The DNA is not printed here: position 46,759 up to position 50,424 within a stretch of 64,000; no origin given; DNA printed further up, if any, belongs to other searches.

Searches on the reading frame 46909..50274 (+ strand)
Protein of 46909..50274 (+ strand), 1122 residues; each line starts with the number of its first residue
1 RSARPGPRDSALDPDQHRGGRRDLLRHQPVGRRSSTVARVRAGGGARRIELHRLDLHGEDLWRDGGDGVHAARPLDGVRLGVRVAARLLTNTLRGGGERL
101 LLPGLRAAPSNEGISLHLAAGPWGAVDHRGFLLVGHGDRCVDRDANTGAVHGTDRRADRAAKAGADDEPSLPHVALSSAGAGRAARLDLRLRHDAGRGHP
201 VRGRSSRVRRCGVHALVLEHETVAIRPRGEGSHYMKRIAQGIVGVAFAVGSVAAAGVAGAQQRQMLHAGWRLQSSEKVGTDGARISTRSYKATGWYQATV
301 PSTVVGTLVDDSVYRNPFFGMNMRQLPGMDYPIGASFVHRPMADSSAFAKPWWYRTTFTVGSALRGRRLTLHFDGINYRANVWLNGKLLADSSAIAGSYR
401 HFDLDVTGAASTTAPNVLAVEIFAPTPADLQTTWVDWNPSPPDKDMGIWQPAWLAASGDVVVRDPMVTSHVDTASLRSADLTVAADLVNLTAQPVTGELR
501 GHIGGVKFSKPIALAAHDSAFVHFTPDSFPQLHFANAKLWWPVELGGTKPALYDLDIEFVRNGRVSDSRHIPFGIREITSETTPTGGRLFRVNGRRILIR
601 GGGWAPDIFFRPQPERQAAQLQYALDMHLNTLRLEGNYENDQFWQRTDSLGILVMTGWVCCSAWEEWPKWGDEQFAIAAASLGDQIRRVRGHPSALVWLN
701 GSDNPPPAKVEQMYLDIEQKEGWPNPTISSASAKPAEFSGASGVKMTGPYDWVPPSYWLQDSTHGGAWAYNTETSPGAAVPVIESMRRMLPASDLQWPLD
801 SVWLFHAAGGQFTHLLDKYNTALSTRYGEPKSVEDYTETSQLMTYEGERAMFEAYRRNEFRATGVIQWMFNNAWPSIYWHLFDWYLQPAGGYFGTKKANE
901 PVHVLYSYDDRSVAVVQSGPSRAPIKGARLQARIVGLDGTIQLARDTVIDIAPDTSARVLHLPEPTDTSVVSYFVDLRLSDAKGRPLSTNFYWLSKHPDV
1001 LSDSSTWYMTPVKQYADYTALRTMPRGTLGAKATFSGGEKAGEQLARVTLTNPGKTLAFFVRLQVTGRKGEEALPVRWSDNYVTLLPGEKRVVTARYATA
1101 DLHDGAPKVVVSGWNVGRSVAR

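Call 41: search_protein_families(library=pfam, proteins=[window:46909-50274:+], max_evalue=0.00001)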
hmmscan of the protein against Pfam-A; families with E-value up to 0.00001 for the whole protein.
window:46909-50274:+ (1122 aa): 5 families
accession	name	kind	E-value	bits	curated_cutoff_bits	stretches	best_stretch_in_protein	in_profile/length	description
PF18368.7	Ig_GlcNase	-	1.6e-35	121.8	26.3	1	1007-1116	1-105/105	Exo-beta-D-glucosaminidase Ig-fold domain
PF22666.2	Glyco_hydro_2_N2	-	3e-18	66.9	27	1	349-427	47-122/167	Glycosyl hydrolase 2 galactose-binding domain-like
PF00703.27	Glyco_hydro_2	-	8.4e-13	49.5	23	1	462-576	3-109/109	Glycosyl hydrolases family 2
PF17753.7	Ig_mannosidase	-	5.8e-08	32.7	22.6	1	1048-1097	19-60/81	Ig-fold domain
PF02837.24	Glyco_hydro_2_N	-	8.4e-06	26.3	28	0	347-422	62-133/169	Glycosyl hydrolases family 2, sugar binding domain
